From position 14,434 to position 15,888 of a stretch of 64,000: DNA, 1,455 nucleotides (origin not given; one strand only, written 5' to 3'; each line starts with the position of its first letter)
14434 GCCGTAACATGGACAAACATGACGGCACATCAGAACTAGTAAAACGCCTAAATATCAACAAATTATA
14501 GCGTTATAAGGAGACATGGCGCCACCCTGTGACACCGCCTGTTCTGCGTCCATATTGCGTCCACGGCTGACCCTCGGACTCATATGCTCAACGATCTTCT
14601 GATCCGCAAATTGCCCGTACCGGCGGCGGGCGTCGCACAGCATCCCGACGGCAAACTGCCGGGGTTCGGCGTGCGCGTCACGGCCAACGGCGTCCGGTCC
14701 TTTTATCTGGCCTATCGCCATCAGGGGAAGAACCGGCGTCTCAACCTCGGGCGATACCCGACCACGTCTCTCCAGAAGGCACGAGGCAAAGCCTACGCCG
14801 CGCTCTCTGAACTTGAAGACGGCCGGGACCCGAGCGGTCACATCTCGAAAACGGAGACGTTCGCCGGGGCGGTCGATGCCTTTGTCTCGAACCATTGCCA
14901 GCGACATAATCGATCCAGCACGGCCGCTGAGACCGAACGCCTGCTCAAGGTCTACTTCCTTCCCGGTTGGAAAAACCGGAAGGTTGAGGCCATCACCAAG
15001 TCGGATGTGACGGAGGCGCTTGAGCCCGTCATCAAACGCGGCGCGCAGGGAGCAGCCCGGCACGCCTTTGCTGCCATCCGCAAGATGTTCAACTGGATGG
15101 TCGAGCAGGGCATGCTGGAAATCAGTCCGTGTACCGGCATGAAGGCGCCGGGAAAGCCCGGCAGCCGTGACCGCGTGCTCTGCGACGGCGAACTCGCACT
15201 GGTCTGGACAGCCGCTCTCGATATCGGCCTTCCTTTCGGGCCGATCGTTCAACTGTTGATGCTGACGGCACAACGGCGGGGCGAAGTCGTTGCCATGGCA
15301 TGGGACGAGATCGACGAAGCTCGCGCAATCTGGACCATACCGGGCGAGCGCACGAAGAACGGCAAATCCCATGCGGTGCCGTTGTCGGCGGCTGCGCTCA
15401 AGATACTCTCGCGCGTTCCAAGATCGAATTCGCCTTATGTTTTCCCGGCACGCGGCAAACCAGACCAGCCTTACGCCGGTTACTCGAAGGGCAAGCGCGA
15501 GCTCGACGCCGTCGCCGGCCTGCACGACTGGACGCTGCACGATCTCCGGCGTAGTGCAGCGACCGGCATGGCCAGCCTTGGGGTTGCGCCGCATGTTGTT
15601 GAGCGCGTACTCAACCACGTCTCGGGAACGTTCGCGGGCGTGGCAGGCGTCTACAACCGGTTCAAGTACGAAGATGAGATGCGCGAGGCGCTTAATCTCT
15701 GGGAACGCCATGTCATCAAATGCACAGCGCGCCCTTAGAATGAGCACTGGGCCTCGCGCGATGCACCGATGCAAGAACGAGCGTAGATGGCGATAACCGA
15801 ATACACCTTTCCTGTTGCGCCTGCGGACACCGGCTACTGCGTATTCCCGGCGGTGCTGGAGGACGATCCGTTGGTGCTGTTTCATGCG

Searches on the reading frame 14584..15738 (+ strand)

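Call 47: search_protein_families(library=pfam, proteins=[window:14584-15738:+], max_evalue=0.001)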
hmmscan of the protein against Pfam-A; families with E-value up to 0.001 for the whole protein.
window:14584-15738:+ (384 aa): 3 families
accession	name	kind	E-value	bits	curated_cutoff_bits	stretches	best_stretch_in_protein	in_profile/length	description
PF00589.27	Phage_integrase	-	2.2e-18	67.1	27.1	1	221-348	27-159/172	Phage integrase family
PF13356.12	Arm-DNA-bind_3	-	2e-16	60.3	27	1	2-85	1-78/83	Arm DNA-binding domain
PF22022.2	Phage_int_M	-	1.2e-09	38.7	27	1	93-187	1-94/96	Phage integrase central domain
